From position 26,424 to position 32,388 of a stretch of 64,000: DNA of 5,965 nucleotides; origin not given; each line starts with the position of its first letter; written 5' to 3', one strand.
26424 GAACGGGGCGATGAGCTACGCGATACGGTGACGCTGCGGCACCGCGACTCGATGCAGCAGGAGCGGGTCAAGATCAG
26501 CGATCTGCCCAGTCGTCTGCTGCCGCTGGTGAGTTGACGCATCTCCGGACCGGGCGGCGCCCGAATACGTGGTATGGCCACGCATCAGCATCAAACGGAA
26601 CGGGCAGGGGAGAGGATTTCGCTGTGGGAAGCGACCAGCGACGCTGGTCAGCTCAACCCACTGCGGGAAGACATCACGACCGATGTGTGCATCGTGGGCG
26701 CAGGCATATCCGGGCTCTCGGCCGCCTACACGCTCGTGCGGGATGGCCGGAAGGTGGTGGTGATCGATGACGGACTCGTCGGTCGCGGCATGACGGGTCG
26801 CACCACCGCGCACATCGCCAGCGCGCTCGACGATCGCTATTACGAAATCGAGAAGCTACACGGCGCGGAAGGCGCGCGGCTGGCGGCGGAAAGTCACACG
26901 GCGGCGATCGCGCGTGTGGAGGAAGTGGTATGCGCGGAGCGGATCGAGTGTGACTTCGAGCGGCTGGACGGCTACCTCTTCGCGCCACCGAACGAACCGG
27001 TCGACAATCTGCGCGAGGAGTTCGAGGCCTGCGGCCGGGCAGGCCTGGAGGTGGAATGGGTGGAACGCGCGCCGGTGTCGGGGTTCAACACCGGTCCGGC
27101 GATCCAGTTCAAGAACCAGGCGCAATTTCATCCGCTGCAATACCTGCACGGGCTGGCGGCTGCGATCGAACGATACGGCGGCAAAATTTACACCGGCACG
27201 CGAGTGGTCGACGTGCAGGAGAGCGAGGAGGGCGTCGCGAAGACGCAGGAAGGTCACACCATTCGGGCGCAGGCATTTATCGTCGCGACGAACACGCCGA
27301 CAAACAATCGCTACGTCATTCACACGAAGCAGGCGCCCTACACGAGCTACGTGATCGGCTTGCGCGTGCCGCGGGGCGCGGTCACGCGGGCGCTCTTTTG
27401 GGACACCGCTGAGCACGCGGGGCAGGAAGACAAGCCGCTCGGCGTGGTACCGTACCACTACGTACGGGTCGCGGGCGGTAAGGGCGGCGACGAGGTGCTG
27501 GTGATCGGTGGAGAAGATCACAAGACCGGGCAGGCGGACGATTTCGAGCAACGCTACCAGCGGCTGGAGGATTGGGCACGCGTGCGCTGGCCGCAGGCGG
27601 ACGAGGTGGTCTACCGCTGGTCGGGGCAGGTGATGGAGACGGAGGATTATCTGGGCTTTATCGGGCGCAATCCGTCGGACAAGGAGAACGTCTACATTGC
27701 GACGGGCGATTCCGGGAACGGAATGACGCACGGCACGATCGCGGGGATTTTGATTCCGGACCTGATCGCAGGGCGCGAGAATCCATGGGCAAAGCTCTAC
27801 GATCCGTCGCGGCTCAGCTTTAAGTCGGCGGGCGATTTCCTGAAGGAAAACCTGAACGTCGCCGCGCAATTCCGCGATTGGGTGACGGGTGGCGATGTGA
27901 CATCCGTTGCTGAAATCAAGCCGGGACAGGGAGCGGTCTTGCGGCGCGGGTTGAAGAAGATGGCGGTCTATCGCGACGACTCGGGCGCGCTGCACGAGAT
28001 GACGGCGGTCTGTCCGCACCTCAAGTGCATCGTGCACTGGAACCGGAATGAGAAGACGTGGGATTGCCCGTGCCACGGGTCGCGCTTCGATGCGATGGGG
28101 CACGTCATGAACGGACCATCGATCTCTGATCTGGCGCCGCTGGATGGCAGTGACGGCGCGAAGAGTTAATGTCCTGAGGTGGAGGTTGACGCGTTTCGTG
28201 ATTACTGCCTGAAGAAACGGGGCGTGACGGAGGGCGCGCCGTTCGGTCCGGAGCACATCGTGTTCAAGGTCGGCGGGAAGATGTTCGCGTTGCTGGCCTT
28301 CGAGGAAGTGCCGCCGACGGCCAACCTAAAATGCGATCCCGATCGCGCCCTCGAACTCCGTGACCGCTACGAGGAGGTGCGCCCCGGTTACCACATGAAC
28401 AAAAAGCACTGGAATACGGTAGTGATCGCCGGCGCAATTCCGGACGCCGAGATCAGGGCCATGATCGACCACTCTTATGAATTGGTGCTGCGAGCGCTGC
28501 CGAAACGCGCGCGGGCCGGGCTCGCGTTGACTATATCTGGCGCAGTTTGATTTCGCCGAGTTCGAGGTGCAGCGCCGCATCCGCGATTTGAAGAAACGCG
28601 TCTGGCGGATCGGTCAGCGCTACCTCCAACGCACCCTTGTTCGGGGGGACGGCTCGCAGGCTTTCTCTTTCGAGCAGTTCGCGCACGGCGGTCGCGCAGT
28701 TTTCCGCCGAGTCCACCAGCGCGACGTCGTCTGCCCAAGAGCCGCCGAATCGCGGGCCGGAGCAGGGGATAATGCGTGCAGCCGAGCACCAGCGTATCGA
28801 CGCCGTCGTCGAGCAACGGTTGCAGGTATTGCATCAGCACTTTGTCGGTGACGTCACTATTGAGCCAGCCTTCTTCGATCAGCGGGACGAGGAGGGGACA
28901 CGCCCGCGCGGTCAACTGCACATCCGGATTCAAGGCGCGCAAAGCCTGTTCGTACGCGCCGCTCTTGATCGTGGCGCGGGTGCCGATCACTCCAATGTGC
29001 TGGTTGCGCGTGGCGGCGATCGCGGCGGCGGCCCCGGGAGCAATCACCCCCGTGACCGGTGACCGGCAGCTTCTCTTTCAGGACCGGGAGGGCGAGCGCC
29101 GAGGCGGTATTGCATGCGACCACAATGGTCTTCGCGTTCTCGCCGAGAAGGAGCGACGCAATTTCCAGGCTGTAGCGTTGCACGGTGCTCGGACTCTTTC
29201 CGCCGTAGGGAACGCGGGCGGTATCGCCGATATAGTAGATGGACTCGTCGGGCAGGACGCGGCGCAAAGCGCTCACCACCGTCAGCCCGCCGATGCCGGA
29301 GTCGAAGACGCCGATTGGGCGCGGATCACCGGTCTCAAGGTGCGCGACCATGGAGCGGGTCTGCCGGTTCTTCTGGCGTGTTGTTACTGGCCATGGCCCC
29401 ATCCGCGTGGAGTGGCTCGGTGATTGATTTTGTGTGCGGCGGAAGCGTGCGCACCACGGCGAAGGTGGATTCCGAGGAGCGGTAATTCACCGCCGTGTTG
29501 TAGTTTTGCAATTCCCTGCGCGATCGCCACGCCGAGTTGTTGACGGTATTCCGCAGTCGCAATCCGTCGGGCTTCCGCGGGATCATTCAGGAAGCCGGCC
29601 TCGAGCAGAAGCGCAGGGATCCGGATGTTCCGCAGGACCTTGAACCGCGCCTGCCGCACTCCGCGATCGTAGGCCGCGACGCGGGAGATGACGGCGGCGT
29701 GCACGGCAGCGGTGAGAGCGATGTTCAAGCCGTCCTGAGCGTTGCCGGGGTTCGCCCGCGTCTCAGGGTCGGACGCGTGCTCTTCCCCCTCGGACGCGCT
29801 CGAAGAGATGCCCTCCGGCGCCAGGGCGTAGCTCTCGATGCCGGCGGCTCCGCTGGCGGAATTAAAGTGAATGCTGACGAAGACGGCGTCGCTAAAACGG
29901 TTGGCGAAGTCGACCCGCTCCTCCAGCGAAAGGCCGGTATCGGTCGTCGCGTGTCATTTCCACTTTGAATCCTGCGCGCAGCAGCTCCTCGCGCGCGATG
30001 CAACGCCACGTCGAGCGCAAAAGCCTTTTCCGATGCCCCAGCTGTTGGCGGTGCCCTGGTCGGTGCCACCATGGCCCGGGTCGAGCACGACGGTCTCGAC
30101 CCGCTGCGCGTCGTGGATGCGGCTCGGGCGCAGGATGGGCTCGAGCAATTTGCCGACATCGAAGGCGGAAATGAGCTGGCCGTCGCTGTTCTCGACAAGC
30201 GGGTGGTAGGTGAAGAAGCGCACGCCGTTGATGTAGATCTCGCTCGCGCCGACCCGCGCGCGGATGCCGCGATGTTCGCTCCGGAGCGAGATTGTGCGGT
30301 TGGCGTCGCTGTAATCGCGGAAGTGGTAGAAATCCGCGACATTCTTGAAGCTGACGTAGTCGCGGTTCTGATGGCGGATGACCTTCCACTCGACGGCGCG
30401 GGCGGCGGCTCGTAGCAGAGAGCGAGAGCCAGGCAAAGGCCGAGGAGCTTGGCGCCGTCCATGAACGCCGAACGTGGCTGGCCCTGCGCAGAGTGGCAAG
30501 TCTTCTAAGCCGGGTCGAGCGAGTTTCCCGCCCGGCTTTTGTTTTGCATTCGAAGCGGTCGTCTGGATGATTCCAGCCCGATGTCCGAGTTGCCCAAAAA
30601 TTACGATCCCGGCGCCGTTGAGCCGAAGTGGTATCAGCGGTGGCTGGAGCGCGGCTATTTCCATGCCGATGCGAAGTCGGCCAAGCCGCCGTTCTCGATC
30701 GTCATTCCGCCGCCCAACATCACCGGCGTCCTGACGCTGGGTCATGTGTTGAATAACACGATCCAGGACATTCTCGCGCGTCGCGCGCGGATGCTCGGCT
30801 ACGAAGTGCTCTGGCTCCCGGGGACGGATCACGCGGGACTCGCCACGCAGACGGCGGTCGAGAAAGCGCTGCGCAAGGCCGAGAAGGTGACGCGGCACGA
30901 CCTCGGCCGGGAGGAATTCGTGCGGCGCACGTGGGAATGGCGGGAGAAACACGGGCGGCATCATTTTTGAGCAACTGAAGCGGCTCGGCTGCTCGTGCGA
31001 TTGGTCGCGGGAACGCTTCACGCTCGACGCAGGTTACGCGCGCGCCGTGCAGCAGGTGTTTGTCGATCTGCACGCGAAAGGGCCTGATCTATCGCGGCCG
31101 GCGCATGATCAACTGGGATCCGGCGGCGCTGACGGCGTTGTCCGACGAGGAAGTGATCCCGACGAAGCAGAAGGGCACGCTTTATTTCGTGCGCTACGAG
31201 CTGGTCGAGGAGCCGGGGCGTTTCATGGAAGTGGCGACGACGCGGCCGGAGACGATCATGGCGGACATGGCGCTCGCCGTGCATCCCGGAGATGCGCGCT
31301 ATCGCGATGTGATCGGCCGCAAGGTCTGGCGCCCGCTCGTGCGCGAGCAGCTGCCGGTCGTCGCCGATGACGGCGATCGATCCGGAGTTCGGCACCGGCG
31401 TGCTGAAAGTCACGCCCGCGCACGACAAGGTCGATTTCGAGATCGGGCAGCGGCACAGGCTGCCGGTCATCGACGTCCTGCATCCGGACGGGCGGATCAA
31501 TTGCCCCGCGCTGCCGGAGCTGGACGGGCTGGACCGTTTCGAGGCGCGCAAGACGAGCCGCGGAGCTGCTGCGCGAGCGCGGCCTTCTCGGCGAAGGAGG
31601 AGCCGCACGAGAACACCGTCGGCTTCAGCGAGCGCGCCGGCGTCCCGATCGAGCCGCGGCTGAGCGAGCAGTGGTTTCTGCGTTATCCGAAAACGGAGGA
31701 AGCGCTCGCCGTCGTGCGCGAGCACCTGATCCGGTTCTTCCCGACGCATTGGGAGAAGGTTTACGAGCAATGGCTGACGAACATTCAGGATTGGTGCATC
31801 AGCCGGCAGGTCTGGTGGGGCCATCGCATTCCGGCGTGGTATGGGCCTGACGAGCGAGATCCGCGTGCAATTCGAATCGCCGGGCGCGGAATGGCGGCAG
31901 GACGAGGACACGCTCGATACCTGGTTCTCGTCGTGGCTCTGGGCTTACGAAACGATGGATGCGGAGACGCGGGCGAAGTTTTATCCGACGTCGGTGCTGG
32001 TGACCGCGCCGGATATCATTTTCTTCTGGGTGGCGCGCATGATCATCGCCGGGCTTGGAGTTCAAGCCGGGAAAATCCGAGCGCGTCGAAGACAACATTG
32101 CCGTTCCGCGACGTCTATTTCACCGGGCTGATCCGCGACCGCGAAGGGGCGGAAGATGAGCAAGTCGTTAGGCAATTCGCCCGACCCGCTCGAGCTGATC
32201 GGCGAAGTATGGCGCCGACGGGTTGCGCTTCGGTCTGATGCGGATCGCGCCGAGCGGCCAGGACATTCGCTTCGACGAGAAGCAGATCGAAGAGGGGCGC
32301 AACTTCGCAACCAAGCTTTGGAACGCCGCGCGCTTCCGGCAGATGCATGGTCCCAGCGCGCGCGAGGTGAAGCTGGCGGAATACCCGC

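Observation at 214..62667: About half of the recognisable genes, including essential single-copy genes, are broken by 1-nt frame changes at short homopolymers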

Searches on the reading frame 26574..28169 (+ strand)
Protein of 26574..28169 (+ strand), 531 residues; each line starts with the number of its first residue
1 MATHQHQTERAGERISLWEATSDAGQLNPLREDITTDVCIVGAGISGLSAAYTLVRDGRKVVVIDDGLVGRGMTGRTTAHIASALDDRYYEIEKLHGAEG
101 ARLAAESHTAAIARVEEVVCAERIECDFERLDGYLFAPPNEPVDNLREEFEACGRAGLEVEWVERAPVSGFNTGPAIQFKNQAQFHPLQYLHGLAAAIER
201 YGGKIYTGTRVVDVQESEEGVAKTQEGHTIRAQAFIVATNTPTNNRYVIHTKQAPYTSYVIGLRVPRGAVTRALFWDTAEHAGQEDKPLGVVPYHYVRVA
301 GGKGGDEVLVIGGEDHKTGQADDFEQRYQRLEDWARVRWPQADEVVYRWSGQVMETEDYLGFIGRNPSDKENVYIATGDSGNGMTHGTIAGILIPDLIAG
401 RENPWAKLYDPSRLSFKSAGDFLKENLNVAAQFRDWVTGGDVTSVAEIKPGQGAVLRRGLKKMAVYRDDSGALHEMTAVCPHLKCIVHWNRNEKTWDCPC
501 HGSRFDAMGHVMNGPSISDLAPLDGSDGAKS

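Call 4: search_protein_families(library=pfam, proteins=[window:26574-28169:+])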
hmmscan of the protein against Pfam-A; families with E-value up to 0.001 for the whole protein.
window:26574-28169:+ (531 aa): 12 families
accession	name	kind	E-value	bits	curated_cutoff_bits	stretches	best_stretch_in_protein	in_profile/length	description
PF01266.30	DAO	-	2.1e-52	179.3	27.9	1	37-394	1-350/353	FAD dependent oxidoreductase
PF00355.32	Rieske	-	7.4e-13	48.7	20.3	1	442-520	5-84/88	Rieske [2Fe-2S] domain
PF12831.13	FAD_oxidored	-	2.1e-07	31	27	1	37-74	1-39/416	FAD dependent oxidoreductase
PF13450.12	NAD_binding_8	-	3.1e-07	31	21.9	1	40-66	1-27/68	NAD(P)-binding Rossmann-like domain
PF07992.20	Pyr_redox_2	-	3.9e-07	30.2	26.1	1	37-73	2-40/291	Pyridine nucleotide-disulphide oxidoreductase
PF01946.23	Thi4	-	5.1e-06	26.3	26.2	1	31-69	13-52/235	Thi4 family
PF03486.20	HI0933_like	-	6.5e-06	26.2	50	0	37-67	2-32/244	HI0933-like protein Rossmann domain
PF13738.12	Pyr_redox_3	-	8.7e-05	22.3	30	0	35-94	164-223/305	Pyridine nucleotide-disulphide oxidoreductase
PF01593.30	Amino_oxidase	-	0.00015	21.7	19.8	0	193-243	209-258/443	Flavin containing amine oxidoreductase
PF01494.25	FAD_binding_3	-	0.00018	21.3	22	1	36-65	2-31/349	FAD binding domain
PF00890.30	FAD_binding_2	-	0.00018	21.2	20.4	1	37-85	1-49/414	FAD binding domain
PF01134.28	GIDA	-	0.00077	19.1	22.1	0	37-253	1-162/391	Glucose inhibited division protein A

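Call 17: list_cluster_members(proteins=[window:26574-28166:+, window:8530-9198:-, window:21076-21861:-, window:37754-38812:-, window:36528-37094:-, window:37094-37747:-, window:43123-44112:-, window:11726-12655:-, window:33167-33910:-, window:61075-61947:+])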
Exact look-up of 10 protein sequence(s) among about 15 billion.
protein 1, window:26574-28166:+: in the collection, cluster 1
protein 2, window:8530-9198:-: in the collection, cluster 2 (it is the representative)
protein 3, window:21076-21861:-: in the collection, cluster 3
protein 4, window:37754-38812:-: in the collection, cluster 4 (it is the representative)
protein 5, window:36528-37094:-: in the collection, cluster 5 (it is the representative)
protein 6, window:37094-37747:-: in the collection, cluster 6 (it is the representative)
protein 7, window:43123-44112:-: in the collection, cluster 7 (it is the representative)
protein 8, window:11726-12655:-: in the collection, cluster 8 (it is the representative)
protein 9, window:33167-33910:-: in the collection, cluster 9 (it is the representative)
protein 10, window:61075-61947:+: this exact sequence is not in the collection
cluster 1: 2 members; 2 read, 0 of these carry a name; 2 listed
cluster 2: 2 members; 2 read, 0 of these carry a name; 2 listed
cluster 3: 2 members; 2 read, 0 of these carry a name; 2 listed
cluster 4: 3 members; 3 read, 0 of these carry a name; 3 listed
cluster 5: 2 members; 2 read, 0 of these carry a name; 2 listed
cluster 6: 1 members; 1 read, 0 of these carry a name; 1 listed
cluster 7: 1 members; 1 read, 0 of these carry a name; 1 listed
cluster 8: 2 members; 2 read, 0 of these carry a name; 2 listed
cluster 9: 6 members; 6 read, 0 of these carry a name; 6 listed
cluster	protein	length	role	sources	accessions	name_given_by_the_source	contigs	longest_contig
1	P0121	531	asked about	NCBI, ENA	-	-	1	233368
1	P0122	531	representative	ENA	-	-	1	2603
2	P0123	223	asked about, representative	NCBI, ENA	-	-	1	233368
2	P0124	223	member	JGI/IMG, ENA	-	-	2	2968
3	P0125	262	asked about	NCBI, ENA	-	-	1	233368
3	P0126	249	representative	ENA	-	-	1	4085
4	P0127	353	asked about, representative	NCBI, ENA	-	-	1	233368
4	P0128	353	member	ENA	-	-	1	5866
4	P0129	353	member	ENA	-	-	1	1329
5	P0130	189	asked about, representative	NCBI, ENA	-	-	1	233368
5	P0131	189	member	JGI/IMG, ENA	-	-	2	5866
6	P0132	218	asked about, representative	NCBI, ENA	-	-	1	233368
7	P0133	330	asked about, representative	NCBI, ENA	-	-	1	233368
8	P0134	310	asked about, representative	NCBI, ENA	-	-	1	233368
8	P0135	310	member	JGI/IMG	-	-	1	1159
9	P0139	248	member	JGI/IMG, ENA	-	-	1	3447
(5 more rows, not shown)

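Call 19: find_encoding_contigs(protein=P0133, flank=10000, max_places=3)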
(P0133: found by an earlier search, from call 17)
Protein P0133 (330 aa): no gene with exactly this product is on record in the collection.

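Call 47: find_encoding_contigs(protein=P0139, flank=10000, max_places=4)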
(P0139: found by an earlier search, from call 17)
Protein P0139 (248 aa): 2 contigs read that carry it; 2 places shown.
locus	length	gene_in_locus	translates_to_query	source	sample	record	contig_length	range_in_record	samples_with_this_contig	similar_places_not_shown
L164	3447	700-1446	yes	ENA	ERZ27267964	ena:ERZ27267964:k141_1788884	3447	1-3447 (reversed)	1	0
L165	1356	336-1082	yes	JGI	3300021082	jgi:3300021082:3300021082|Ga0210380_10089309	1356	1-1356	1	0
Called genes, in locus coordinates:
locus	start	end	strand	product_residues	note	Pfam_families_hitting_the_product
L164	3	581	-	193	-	?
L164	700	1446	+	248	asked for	PF13489:Methyltransf_23 (faint), PF13649:Methyltransf_25 (weak)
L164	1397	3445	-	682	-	?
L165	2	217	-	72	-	?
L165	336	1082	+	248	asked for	PF13489:Methyltransf_23 (faint), PF13649:Methyltransf_25 (weak)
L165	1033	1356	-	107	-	?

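Call 48: find_encoding_contigs(protein=P0122, flank=10000, max_places=4)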
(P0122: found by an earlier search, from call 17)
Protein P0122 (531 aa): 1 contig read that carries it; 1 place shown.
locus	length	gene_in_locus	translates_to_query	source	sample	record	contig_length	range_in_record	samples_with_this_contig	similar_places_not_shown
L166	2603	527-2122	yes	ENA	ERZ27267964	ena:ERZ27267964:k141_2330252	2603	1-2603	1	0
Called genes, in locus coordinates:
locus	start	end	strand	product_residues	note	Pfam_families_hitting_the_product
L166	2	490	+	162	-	?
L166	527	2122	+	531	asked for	PF01946:Thi4 (weak), PF01266:DAO, PF03486:HI0933_like (faint), PF07992:Pyr_redox_2 (faint), PF12831:FAD_oxidored (faint), PF13450:NAD_binding_8 (weak), PF00355:Rieske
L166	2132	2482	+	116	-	PF04237:YjbR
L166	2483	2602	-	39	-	?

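Call 52: find_encoding_contigs(protein=P0128, flank=10000, max_places=3)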
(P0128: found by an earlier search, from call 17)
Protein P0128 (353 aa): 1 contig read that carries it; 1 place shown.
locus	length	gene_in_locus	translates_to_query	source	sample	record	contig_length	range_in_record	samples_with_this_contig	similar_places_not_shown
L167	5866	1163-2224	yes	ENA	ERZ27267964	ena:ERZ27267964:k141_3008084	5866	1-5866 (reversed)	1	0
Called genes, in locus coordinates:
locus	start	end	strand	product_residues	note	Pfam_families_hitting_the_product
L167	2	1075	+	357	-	?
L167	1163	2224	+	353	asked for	PF11104:PilM_2, PF02782:FGGY_C (weak)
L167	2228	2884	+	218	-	-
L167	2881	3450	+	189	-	-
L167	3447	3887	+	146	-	-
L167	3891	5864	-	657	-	?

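Call 53: find_encoding_contigs(protein=P0124, flank=10000, max_places=3)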
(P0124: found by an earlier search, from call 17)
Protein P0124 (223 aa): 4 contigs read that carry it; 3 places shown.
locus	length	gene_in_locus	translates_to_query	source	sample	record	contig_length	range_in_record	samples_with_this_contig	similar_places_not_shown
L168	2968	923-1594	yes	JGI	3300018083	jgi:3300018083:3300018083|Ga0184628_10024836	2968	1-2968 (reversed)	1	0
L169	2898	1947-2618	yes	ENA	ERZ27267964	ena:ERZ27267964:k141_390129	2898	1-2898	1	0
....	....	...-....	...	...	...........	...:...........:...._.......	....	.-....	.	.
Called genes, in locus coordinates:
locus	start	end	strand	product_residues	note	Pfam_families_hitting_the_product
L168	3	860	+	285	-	?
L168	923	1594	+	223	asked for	PF00072:Response_reg, PF00486:Trans_reg_C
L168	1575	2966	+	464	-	?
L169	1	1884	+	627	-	?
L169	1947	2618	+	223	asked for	PF00072:Response_reg, PF00486:Trans_reg_C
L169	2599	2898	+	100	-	?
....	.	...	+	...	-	?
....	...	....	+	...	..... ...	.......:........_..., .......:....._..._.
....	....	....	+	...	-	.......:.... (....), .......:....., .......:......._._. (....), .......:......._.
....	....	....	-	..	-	?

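Call 56: list_cluster_members(proteins=[L167:3894-5864:-, L164:1400-3445:-, L164:3-581:-, L166:2-487:+])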
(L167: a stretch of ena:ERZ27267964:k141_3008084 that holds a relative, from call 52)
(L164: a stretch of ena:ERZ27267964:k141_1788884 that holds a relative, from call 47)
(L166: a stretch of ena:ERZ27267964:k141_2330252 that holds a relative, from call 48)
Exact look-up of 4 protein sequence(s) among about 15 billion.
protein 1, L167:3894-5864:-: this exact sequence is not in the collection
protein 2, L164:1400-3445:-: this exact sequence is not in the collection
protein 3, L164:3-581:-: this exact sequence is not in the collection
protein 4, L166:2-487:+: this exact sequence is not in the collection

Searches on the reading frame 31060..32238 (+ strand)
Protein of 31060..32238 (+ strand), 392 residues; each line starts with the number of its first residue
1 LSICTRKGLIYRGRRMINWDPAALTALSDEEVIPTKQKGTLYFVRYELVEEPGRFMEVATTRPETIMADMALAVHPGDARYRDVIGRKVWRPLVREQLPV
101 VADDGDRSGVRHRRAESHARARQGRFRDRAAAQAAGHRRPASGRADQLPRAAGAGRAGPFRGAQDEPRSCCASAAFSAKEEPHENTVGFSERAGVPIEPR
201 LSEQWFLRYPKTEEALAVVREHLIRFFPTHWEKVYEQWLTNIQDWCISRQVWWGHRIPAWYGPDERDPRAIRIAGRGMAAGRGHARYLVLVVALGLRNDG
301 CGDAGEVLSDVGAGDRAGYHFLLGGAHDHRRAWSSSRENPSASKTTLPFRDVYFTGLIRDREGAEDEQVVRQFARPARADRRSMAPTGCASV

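Call 4: search_protein_families(library=pfam, proteins=[window:31060-32238:+])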
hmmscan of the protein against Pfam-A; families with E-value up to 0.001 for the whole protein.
window:31060-32238:+ (392 aa): 2 families
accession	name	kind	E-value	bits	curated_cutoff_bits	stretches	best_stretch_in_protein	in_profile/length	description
PF00133.28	tRNA-synt_1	-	1.6e-31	109.9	22.7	1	6-265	152-251/414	tRNA synthetases class I (I, L, M and V)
PF09334.17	tRNA-synt_1g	-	0.00023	20.5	20.1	1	198-258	177-238/391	tRNA synthetases class I (M)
